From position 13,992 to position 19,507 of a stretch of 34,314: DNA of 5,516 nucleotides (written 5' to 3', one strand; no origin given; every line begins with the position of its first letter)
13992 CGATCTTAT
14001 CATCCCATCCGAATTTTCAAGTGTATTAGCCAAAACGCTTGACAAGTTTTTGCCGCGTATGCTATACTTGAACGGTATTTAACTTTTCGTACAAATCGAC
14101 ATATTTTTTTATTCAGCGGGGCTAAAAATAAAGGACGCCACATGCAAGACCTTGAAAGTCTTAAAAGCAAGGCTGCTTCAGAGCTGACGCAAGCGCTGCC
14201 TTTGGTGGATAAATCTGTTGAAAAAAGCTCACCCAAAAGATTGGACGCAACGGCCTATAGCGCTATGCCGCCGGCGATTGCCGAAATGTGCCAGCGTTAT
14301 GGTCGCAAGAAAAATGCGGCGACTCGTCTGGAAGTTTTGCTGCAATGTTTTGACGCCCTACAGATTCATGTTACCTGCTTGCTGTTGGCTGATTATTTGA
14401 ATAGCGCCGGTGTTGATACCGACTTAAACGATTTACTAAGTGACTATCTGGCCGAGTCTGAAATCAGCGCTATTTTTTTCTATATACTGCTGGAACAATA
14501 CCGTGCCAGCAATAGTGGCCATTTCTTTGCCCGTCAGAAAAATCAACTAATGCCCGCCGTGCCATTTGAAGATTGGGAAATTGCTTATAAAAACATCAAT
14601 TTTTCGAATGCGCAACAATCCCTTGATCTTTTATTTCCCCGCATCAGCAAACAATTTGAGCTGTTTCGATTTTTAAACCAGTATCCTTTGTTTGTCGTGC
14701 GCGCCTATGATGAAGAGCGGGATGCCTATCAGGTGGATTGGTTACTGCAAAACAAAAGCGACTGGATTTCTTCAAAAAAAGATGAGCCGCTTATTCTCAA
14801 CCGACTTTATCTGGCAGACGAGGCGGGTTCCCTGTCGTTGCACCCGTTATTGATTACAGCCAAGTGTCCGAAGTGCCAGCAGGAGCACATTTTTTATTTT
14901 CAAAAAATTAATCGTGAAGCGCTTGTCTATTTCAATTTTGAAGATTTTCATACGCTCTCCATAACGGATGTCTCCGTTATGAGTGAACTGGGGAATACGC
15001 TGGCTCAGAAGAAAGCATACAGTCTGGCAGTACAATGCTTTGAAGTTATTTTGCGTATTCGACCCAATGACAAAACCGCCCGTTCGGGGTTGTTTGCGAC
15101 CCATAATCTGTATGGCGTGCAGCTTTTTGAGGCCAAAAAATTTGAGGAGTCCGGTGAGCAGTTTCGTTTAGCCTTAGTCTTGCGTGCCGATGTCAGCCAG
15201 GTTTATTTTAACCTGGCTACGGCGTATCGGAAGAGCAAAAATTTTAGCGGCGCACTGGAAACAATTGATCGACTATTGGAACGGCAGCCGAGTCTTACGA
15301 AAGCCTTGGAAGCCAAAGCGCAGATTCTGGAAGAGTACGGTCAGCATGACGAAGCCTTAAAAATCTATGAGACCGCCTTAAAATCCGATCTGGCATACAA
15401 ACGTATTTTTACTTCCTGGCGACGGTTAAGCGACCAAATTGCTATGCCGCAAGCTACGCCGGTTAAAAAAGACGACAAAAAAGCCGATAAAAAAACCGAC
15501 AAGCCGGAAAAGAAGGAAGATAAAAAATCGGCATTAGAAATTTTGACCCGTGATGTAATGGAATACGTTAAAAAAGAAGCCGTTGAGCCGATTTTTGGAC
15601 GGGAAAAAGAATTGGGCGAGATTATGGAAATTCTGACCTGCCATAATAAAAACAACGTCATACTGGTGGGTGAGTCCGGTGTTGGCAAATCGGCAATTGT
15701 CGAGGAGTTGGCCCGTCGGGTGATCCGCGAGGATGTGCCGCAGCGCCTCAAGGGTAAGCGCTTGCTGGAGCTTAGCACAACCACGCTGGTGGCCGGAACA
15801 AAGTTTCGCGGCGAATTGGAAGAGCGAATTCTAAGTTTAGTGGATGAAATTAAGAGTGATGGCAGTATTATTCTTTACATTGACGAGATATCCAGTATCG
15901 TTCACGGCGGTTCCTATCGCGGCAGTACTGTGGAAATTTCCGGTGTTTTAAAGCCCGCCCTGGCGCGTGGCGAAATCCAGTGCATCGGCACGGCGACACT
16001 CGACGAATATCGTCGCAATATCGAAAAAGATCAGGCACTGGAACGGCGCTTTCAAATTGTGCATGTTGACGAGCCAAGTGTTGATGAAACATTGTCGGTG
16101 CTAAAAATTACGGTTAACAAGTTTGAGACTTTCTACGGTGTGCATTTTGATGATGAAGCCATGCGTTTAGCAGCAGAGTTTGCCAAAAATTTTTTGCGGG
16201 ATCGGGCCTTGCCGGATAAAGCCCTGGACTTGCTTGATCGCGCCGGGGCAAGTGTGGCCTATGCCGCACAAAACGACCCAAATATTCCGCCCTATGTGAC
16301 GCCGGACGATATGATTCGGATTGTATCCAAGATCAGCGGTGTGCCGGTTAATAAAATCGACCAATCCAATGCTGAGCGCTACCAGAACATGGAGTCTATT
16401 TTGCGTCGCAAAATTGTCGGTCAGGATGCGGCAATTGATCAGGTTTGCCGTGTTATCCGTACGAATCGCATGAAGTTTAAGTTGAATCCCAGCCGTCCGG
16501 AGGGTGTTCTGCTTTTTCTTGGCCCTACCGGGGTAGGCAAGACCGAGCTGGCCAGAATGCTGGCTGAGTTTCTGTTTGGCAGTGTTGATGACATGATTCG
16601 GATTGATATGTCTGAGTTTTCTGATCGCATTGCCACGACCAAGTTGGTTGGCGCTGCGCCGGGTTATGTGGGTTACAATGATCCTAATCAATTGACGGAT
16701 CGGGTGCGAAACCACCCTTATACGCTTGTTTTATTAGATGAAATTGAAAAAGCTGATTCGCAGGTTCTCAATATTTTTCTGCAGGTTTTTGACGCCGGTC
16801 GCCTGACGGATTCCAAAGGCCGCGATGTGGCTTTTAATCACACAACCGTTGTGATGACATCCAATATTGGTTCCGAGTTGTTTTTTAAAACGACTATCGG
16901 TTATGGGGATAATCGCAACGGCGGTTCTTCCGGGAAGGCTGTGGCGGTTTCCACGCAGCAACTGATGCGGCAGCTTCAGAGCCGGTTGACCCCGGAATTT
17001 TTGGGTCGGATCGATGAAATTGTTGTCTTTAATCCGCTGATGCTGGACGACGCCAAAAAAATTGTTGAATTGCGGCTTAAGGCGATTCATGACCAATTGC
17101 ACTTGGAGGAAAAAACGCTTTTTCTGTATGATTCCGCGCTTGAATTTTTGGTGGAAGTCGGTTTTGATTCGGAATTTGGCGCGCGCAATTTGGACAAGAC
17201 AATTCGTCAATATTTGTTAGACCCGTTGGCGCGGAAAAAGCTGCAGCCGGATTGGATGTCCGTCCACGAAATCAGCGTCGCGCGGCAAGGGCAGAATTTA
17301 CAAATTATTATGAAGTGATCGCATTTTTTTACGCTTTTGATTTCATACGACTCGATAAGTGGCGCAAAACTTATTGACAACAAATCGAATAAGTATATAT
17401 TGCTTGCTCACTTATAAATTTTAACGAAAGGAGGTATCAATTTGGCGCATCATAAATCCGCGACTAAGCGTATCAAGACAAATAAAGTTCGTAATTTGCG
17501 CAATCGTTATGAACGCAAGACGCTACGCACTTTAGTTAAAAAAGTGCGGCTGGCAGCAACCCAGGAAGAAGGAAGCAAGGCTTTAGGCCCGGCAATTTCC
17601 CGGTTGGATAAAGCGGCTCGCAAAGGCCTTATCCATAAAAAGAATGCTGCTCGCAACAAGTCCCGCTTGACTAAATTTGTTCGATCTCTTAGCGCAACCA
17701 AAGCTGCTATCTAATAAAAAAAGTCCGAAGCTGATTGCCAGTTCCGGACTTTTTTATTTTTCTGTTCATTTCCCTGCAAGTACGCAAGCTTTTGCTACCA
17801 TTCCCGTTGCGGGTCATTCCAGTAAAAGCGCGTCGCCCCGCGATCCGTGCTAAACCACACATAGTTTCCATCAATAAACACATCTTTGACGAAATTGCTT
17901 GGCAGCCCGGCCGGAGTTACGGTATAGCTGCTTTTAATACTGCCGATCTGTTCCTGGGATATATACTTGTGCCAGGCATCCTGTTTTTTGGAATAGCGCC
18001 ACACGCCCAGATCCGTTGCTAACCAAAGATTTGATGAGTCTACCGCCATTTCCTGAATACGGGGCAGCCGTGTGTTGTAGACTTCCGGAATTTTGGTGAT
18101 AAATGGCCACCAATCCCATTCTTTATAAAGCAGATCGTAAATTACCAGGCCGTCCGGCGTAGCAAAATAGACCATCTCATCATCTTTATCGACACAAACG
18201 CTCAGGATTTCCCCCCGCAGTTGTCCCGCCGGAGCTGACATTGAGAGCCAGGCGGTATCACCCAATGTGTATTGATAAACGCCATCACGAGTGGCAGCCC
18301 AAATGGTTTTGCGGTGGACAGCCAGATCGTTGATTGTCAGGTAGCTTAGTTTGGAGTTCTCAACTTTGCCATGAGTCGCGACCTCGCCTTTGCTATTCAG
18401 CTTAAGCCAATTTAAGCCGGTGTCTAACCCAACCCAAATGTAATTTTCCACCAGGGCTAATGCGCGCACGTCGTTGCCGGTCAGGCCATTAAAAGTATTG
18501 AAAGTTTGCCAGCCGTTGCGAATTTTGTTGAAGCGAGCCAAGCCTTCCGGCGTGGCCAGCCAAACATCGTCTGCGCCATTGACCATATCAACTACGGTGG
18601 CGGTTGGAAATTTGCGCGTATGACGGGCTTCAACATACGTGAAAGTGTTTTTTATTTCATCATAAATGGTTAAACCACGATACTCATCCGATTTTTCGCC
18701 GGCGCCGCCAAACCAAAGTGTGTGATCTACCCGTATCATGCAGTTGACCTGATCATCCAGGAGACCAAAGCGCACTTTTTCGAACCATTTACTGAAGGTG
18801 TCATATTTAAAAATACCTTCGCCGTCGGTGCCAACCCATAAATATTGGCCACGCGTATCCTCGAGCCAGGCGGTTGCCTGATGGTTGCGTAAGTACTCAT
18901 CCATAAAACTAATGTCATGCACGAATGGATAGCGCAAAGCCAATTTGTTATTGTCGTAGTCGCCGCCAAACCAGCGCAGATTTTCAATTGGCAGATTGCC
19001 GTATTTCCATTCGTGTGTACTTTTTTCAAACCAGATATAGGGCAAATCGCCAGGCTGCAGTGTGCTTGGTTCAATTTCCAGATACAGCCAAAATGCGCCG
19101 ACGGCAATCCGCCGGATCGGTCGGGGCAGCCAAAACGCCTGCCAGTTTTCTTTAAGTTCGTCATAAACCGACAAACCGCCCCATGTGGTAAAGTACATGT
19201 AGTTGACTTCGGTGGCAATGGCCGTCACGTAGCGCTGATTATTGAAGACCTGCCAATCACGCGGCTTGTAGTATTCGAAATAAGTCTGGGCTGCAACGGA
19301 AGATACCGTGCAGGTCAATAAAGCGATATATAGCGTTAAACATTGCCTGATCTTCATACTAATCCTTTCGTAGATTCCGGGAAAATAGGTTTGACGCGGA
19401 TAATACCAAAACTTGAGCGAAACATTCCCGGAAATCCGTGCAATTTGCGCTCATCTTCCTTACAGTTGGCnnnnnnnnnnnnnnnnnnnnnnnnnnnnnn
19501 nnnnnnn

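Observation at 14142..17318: ClpA-like unfoldase with a large non-canonical N-terminal domain (TPR plus KD-rich linker)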

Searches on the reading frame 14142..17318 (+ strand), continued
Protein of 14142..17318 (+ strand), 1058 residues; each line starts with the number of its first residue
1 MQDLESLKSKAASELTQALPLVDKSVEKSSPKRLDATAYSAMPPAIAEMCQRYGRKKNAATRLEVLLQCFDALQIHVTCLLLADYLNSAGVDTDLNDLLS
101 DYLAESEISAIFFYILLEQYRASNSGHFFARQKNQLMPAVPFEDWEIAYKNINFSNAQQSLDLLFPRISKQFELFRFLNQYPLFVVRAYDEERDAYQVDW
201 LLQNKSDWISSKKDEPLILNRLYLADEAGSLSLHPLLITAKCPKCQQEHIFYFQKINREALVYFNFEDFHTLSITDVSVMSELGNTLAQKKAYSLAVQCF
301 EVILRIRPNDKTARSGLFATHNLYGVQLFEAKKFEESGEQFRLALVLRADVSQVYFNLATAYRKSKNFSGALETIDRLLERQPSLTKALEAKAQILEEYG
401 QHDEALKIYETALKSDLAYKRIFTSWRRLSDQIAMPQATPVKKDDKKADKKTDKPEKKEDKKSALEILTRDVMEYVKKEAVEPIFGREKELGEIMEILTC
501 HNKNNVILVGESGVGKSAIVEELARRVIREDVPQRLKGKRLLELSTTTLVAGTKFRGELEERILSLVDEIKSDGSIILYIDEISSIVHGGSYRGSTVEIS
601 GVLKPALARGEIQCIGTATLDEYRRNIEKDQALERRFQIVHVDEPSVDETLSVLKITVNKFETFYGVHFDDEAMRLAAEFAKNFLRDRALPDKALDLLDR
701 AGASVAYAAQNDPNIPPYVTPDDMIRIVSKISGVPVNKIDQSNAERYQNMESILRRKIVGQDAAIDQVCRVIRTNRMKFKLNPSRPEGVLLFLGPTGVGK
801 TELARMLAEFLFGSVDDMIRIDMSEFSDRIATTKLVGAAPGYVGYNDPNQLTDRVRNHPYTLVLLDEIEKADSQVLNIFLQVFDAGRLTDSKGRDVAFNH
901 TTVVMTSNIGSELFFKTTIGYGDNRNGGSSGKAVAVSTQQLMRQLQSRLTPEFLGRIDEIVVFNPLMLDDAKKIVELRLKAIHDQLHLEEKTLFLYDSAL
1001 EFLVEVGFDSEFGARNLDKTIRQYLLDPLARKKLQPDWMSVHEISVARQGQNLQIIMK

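Call 32: list_cluster_members(proteins=[P0014, P0015, P0003, P0011, P0012])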
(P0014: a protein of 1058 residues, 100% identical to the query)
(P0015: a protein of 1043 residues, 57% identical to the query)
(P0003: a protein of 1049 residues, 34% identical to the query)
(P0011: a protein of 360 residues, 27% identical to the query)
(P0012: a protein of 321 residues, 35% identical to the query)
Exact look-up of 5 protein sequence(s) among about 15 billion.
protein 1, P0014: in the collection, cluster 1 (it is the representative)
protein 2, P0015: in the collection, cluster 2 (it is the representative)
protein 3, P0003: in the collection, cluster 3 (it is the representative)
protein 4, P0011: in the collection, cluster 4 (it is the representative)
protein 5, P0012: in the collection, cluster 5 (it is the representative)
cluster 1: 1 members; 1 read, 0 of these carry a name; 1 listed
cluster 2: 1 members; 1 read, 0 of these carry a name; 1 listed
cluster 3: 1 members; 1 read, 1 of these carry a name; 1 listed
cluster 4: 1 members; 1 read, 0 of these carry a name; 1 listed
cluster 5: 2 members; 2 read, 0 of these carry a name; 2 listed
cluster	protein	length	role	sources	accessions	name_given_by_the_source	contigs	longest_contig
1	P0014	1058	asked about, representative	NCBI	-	-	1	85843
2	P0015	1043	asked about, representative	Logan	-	-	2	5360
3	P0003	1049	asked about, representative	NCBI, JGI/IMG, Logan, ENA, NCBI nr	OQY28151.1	MAG: hypothetical protein B6244_08105 [Candidatus Cloacimonetes bacterium 4572_55]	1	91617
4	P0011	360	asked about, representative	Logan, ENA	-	-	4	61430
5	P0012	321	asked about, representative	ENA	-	-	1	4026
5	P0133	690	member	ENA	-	-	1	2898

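Call 33: find_encoding_contigs(protein=P0015, flank=10000, max_places=4)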
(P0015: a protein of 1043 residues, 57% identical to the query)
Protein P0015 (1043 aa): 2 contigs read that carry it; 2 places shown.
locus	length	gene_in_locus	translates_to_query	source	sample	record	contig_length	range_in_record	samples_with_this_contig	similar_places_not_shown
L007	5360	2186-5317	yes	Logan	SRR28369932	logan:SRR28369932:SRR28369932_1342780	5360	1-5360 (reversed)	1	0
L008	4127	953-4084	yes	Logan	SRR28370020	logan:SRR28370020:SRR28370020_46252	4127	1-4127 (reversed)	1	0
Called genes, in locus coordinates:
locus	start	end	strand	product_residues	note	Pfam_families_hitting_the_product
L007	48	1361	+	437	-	PF01512:Complex1_51K, PF13534:Fer4_17, PF13375:RnfC_N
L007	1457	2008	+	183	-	PF00936:BMC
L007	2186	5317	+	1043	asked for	PF13191:AAA_16 (weak), PF23569:NBD_SMAX1 (weak), PF00004:AAA, PF17871:AAA_lid_9, PF00004:AAA (weak), PF07724:AAA_2, PF07728:AAA_5, PF10431:ClpB_D2-small, +18 more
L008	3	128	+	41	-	?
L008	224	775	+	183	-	PF00936:BMC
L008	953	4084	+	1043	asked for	PF13191:AAA_16 (weak), PF23569:NBD_SMAX1 (weak), PF00004:AAA, PF17871:AAA_lid_9, PF00004:AAA (weak), PF07724:AAA_2, PF07728:AAA_5, PF10431:ClpB_D2-small, +18 more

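Call 37: find_encoding_contigs(protein=P0014, flank=2000, max_places=3)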
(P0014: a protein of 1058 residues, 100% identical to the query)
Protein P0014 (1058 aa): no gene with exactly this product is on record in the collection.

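Call 45: search_protein_families(library=padloc, proteins=[P0133], max_evalue=0.1)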
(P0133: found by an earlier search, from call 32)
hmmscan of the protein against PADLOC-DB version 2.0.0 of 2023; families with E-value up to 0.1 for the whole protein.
P0133 (690 aa): 1 family
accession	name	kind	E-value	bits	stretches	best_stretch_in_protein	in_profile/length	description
PDLC04140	mad8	-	0.0026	15.3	1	56-122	25-70/314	mads_8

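Call 46: search_protein_families(library=pfam, proteins=[P0133], max_evalue=0.1)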
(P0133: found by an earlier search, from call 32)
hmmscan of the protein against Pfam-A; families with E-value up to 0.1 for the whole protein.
P0133 (690 aa): 3 families
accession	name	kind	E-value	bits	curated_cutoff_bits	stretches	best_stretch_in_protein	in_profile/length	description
PF24389.1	ORC-CDC6-like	-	3.1e-05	23.4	27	1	41-85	19-59/571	ORC-CDC6-like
PF13191.12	AAA_16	-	0.0026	18.7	32.6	1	52-248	16-147/167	AAA ATPase domain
PF24883.2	NPHP3_N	-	0.022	15.4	24.8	0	220-260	111-151/164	Nephrocystin 3, N-terminal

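Call 70: find_encoding_contigs(protein=P0133, flank=8000, max_places=3)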
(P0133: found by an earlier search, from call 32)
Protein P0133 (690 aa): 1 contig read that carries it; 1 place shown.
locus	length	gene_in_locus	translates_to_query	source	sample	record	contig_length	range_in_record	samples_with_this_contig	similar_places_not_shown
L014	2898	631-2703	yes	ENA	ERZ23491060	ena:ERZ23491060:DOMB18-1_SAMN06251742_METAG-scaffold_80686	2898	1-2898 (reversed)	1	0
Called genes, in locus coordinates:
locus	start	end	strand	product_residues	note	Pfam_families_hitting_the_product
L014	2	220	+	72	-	?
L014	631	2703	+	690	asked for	-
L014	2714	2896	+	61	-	?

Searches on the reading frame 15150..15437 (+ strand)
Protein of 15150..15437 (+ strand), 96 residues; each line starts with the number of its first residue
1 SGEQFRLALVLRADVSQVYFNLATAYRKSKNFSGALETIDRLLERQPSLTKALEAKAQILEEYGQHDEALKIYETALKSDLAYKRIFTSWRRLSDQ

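Call 59: find_related_loci(query=A7, collection=metagenome_contigs, flank=10000)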
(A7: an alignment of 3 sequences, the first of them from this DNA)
Query A7 (96 aa) in metagenome_contigs; peptide patterns used: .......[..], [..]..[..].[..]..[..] (x = any residue, [..] = any of these).
321 stretches matched a pattern; 2 encode a relative of the query (tblastn E <= 1e-3); 2 distinct loci.
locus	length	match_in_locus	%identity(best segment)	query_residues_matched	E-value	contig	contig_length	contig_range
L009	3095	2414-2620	35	1-69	3e-7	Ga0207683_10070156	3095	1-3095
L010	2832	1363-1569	35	1-69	3e-7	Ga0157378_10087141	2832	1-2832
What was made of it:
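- Tried and rejected: The TPR-end alignment returned only two generic TPR hits at 35% identity (call 59).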

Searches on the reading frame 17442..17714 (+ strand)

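Call 10: search_protein_families(library=pfam, proteins=[window:17442-17714:+], max_evalue=0.00001)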
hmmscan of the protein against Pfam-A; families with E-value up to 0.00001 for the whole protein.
window:17442-17714:+ (90 aa): 1 family
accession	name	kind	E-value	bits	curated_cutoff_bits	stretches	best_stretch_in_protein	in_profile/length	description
PF01649.23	Ribosomal_S20p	-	2.3e-24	86.3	29.5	1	2-80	1-82/83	Ribosomal protein S20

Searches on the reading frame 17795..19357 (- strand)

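Call 10: search_protein_families(library=pfam, proteins=[window:17795-19357:-], max_evalue=0.00001)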
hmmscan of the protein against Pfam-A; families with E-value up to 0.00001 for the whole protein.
window:17795-19357:- (520 aa): 1 family
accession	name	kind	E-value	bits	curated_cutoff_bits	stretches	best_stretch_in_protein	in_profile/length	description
PF07494.17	Reg_prop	-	4.7e-11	41.9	20.4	0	156-179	2-24/24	Two component regulator propeller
